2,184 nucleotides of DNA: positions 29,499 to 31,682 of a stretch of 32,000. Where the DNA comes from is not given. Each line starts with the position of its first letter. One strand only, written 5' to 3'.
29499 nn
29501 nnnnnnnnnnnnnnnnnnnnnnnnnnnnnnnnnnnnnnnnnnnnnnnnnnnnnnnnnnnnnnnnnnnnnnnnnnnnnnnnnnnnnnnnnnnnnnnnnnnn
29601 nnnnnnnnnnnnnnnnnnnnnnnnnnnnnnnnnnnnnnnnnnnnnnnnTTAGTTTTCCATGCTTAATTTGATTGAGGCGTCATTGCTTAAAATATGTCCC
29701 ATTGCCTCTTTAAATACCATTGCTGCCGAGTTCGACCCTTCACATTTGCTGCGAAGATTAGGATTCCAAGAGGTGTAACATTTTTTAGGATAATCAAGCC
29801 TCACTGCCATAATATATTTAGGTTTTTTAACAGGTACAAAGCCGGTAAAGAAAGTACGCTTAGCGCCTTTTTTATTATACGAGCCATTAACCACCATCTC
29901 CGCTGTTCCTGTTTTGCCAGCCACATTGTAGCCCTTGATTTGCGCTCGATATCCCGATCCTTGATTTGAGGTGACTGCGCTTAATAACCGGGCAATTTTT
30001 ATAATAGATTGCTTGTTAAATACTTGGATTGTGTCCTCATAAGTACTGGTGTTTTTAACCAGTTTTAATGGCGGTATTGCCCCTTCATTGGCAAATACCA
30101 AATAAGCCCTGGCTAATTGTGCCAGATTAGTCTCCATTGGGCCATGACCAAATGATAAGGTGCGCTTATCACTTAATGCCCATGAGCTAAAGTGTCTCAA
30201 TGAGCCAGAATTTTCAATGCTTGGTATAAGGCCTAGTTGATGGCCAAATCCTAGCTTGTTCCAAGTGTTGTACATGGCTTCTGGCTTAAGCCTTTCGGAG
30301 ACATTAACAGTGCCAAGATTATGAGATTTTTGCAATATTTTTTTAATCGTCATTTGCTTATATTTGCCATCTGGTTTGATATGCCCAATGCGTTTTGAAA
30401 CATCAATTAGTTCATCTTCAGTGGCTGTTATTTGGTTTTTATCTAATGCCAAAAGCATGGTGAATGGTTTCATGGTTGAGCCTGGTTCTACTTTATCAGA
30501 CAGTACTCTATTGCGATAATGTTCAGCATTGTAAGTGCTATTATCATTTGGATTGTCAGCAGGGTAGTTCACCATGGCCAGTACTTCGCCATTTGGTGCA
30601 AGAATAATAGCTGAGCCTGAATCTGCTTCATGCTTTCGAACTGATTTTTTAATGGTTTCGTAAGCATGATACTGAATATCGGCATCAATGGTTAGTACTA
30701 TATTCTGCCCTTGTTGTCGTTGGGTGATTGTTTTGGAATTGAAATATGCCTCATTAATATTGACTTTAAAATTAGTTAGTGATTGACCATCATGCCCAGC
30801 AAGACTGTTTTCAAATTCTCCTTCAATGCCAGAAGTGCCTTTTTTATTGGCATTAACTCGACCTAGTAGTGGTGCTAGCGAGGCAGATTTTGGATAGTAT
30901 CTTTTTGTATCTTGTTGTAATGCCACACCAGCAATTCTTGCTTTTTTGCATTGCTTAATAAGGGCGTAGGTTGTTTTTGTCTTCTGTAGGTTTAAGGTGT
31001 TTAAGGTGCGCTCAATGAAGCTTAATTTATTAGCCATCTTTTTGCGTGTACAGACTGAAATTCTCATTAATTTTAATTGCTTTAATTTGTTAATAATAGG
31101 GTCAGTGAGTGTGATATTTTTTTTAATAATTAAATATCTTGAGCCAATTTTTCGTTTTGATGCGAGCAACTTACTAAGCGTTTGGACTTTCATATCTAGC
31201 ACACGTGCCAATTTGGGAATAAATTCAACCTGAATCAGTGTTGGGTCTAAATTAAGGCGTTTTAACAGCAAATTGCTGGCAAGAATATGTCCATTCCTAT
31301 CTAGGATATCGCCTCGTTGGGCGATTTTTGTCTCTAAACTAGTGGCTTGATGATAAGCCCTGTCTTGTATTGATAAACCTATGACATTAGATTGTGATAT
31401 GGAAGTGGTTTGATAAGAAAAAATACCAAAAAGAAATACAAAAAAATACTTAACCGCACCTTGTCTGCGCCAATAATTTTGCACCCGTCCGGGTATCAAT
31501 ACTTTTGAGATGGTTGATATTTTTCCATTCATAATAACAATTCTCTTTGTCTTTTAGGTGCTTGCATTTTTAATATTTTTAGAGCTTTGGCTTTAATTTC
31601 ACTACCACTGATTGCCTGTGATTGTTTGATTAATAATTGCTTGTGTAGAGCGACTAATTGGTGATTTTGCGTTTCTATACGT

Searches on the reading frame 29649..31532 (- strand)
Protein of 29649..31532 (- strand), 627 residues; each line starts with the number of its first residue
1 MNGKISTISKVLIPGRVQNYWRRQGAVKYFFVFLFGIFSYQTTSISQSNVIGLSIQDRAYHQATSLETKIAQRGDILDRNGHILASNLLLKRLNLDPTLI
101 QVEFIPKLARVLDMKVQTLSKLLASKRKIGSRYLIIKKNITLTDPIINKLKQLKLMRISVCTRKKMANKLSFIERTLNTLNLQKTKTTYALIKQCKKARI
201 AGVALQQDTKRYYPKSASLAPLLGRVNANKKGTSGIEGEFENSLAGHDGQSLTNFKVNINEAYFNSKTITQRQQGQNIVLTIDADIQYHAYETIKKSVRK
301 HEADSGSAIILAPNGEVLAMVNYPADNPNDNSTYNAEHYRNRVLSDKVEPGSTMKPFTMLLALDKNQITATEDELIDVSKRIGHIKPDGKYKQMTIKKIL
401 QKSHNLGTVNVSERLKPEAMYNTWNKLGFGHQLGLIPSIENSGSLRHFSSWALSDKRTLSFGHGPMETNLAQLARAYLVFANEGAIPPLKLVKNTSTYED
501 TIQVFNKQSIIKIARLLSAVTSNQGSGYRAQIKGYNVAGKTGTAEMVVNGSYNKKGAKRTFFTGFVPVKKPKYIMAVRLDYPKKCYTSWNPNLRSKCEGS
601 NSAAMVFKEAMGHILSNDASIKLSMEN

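Call 49: search_protein_families(library=pfam, proteins=[window:29649-31532:-], max_evalue=0.00001)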
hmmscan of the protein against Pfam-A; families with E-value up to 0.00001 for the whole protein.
window:29649-31532:- (627 aa): 2 families
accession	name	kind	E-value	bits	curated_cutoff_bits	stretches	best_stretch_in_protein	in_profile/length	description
PF00905.27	Transpeptidase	-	3.1e-56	191.2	22.1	1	307-590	2-283/299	Penicillin binding protein transpeptidase domain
PF03717.20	PBP_dimer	-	4.5e-17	63.5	24.4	1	71-253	4-167/180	Penicillin-binding Protein dimerisation domain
